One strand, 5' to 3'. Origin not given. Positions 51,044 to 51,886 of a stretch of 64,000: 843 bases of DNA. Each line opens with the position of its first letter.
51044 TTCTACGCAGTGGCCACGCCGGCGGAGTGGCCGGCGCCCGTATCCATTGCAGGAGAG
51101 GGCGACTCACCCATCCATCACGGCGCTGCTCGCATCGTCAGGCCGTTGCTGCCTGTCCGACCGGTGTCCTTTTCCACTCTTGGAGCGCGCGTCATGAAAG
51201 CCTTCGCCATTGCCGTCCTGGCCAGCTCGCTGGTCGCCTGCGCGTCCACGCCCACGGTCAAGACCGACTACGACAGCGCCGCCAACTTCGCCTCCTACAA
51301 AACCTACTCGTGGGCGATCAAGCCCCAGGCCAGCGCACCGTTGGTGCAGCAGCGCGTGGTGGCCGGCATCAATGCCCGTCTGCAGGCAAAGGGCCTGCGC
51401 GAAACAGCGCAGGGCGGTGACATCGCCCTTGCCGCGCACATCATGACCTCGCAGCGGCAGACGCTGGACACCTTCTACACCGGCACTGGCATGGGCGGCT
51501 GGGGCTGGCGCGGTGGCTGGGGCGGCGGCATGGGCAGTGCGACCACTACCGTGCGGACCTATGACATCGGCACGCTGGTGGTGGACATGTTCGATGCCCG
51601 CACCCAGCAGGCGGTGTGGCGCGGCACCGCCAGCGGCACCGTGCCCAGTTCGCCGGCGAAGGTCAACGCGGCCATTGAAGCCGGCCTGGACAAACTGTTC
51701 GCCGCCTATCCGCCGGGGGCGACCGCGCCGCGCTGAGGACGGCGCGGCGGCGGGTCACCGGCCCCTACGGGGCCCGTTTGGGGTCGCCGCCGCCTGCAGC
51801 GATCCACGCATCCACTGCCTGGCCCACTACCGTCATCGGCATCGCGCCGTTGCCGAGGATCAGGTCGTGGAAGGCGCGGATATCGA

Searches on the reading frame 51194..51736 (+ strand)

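Call 57: search_protein_families(library=pfam, proteins=[window:51194-51736:+], max_evalue=0.01)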
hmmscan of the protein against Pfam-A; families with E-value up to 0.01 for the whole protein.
window:51194-51736:+ (180 aa): 1 family
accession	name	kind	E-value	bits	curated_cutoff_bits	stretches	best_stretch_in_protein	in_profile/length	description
PF13590.11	DUF4136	-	1.2e-37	130.1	32.8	1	22-174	1-152/152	Domain of unknown function (DUF4136)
